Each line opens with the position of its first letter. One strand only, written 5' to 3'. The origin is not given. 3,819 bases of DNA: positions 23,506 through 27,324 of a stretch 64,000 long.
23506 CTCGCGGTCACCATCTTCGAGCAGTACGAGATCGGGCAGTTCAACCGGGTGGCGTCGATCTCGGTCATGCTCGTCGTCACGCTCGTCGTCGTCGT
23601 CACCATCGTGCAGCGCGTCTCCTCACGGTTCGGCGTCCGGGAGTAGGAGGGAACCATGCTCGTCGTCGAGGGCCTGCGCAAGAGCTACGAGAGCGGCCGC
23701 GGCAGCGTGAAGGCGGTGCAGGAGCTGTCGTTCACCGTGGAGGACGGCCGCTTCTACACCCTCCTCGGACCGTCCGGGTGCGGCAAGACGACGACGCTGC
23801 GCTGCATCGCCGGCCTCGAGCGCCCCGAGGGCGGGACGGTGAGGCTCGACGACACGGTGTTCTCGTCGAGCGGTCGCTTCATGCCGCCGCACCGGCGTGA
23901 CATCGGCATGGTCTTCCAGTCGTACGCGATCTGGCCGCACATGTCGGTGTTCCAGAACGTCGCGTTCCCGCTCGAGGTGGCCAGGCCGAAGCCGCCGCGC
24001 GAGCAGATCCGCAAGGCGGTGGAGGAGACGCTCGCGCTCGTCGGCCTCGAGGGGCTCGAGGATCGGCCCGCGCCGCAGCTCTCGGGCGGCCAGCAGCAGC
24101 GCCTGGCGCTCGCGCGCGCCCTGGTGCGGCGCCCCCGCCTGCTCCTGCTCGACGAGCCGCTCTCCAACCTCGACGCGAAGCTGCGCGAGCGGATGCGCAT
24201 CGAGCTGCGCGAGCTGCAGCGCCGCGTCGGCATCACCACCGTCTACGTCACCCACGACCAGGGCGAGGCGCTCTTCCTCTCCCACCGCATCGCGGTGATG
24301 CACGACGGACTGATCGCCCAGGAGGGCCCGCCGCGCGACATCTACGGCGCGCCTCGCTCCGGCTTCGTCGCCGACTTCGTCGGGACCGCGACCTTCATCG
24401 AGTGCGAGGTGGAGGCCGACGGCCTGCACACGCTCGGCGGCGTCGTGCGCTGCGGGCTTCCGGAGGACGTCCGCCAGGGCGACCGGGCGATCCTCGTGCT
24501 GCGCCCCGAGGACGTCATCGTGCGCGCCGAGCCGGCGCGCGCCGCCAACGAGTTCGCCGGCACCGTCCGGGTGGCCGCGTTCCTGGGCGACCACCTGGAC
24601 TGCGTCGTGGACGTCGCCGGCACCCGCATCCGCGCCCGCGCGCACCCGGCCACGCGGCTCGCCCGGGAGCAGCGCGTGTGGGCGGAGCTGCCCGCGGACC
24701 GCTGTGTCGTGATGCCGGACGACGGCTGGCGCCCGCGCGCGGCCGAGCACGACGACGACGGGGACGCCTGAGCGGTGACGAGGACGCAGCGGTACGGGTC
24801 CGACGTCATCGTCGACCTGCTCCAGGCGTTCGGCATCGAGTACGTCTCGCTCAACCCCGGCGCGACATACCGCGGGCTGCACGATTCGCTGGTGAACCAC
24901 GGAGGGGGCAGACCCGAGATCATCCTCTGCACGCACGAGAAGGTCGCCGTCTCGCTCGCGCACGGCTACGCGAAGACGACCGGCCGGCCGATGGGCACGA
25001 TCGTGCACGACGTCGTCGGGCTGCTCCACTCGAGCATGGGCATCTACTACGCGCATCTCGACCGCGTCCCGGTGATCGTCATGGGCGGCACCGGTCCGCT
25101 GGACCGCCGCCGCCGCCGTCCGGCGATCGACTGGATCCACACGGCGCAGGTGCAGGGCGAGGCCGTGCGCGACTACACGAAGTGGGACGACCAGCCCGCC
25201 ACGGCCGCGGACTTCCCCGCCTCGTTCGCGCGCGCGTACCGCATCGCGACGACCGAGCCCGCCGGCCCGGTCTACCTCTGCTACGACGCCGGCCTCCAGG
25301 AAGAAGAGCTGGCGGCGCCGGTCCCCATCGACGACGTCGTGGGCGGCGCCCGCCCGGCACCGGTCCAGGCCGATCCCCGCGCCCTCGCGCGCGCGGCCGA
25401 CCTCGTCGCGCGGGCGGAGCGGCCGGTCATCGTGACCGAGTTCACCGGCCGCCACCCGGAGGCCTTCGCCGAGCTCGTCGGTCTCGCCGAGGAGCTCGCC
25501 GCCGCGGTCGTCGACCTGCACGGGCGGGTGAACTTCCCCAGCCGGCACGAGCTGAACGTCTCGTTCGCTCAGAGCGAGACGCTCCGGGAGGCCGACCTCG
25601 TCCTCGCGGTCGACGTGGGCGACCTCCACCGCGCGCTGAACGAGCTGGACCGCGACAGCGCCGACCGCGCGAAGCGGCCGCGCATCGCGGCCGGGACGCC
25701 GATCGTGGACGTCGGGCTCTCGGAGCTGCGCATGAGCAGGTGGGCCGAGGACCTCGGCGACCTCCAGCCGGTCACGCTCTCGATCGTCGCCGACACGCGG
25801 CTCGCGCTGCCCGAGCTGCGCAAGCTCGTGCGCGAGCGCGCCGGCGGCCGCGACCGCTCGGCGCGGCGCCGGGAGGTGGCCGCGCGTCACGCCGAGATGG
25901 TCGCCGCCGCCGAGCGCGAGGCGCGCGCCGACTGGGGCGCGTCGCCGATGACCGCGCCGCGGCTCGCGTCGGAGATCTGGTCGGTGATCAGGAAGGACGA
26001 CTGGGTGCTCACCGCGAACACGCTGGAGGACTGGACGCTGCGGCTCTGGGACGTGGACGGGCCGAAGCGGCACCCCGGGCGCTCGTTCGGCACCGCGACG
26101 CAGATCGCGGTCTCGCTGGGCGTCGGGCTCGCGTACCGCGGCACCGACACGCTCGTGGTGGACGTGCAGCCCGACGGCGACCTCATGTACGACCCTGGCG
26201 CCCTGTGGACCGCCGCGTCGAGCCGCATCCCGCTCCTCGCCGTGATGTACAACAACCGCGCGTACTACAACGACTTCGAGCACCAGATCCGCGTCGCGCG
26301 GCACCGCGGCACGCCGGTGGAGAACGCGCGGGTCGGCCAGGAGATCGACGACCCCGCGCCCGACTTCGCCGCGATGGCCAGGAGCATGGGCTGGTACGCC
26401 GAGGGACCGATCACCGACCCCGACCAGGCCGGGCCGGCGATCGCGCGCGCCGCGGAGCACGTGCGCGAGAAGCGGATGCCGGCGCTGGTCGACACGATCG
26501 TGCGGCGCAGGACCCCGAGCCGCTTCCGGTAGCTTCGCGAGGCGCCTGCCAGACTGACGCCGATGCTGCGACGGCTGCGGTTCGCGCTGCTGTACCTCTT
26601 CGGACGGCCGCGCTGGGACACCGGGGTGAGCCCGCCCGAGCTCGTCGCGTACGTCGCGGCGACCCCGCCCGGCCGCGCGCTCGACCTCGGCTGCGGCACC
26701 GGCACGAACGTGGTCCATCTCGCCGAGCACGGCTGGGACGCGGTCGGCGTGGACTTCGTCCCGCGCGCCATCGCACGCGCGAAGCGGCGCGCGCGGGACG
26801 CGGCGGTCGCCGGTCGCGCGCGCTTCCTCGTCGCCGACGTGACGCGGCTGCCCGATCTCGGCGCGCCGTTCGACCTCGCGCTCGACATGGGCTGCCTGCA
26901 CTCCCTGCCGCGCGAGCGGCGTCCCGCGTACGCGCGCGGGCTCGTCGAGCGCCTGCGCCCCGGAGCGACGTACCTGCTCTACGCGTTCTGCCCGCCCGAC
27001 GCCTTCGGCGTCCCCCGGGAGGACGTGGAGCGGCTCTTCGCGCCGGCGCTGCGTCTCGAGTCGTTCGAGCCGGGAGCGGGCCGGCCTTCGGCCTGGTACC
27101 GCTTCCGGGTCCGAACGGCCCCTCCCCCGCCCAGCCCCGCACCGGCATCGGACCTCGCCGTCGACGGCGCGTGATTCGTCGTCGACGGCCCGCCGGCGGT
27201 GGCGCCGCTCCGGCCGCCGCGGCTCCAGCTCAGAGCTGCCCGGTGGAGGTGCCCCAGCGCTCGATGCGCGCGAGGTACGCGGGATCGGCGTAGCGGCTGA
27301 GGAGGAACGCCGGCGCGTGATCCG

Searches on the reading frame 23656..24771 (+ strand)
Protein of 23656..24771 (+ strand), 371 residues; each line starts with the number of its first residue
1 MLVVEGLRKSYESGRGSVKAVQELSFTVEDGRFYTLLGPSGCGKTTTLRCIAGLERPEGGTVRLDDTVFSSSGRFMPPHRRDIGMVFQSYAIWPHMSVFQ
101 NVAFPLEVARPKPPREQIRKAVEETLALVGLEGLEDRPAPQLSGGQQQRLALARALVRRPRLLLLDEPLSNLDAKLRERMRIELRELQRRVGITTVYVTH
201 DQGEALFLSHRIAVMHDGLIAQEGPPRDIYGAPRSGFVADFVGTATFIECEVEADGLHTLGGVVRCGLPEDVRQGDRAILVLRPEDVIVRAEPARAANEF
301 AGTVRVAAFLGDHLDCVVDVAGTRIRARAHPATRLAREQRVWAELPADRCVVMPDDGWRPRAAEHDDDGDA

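Call 6: search_protein_families(library=pfam, proteins=[window:23656-24771:+])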
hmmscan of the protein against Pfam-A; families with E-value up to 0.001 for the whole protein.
window:23656-24771:+ (371 aa): 3 families
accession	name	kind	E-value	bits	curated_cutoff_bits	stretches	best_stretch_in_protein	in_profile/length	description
PF00005.33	ABC_tran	-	4.9e-36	124.8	25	1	22-169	2-136/137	ABC transporter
PF08402.16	TOBE_2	-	1.8e-11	44.4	21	1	280-353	1-76/76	TOBE domain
PF13304.12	AAA_21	-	8.3e-10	39.6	27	1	125-202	221-300/304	AAA domain, putative AbiEii toxin, Type IV TA system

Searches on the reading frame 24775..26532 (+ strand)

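Call 6: search_protein_families(library=pfam, proteins=[window:24775-26532:+])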
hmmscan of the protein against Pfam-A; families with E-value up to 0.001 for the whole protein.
window:24775-26532:+ (585 aa): 3 families
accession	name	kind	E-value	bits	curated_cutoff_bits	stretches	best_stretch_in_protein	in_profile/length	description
PF02776.23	TPP_enzyme_N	-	6e-22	78.1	26.8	1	8-113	3-106/119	Thiamine pyrophosphate enzyme, N-terminal TPP binding domain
PF02775.26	TPP_enzyme_C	-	3.1e-12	47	21.9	1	441-573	31-150/151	Thiamine pyrophosphate enzyme, C-terminal TPP binding domain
PF00205.28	TPP_enzyme_M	-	1.8e-08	34.6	30.4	1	205-279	2-84/137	Thiamine pyrophosphate enzyme, central domain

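Call 22: search_protein_families(library=ncbifam, proteins=[window:24775-26532:+], max_evalue=1e-8)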
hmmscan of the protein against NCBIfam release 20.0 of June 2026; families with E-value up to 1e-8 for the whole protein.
window:24775-26532:+ (585 aa): 41 families (the best 25 are shown)
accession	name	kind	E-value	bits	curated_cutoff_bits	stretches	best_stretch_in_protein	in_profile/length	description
NF006203.0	PRK08327.1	equivalog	4.3e-76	256.6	456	2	5-281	8-290/571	thiamine pyrophosphate-requiring protein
NF005485.1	PRK07092.1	equivalog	5e-38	131.2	493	1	10-576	5-518/523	benzoylformate decarboxylase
NF006122.0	PRK08266.1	subfamily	2.4e-36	125.4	571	1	6-582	4-531/543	hypothetical protein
NF006052.0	PRK08199.1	subfamily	4.1e-30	104.6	539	1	3-573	5-534/559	thiamine pyrophosphate protein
NF004807.0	PRK06154.1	equivalog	7.1e-30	104.2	607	1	50-577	58-555/565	thiamine pyrophosphate-requiring protein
TIGR00118.1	acolac_lg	equivalog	1.4e-29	103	538.35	1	8-576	3-534/557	biosynthetic-type acetolactate synthase large subunit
NF005712.0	PRK07524.1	subfamily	1e-28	100.1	500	1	9-561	6-518/536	5-guanidino-2-oxopentanoate decarboxylase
NF004919.0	PRK06276.1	equivalog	4.4e-27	94.6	866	1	8-576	3-538/582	acetolactate synthase large subunit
NF004710.0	PRK06048.1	equivalog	4.7e-24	84.8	976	1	7-495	9-469/561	acetolactate synthase large subunit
NF058623.1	HdaclCoAlyACT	equivalog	2.2e-23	82.8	600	1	7-581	11-545/575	2-hydroxyacyl-CoA lyase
NF008431.0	PRK11269.1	equivalog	7e-23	80.9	791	1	10-580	8-559/591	glyoxylate carboligase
NF005760.0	PRK07586.1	equivalog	7.3e-23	81.3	363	1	386-543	331-486/514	acetolactate synthase large subunit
NF005039.0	PRK06456.1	equivalog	9.6e-23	80.5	868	1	8-497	4-478/572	acetolactate synthase large subunit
NF004516.0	PRK05858.1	equivalog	1e-21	77.1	587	1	3-281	8-277/548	acetolactate synthase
NF006187.0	PRK08322.1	equivalog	1e-19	70.4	509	1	8-498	4-465/548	acetolactate synthase large subunit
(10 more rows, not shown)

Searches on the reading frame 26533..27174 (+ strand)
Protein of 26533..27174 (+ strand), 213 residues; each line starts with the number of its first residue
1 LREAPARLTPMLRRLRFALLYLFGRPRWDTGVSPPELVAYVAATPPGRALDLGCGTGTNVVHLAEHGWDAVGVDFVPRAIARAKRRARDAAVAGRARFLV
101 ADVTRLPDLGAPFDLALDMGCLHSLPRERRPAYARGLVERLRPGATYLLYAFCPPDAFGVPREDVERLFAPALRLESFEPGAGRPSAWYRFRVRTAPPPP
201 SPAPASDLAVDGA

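Call 20: search_protein_families(library=pfam, proteins=[window:26533-27174:+])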
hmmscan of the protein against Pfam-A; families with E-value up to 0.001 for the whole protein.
window:26533-27174:+ (213 aa): 8 families
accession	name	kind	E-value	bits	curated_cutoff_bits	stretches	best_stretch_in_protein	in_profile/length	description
PF13649.12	Methyltransf_25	-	6e-19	69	27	1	50-144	2-96/97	Methyltransferase domain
PF08242.18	Methyltransf_12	-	6.7e-14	52.8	30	1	50-145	1-96/98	Methyltransferase domain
PF08241.18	Methyltransf_11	-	8.9e-14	52.3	21.2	1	50-147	1-93/95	Methyltransferase domain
PF13847.12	Methyltransf_31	-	1.7e-12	47.7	27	1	48-127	6-89/145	Methyltransferase domain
PF05724.17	TPMT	-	1.9e-12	47.8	26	1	27-179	16-189/218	Thiopurine S-methyltransferase (TPMT)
PF13489.12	Methyltransf_23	-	4.6e-11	43.2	27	1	38-151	13-118/164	Methyltransferase domain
PF03848.20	TehB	-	9.7e-06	25.6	20.4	1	36-90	21-75/193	Tellurite resistance protein TehB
PF05175.20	MTS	-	0.00097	19.3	23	0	37-104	23-91/170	Methyltransferase small domain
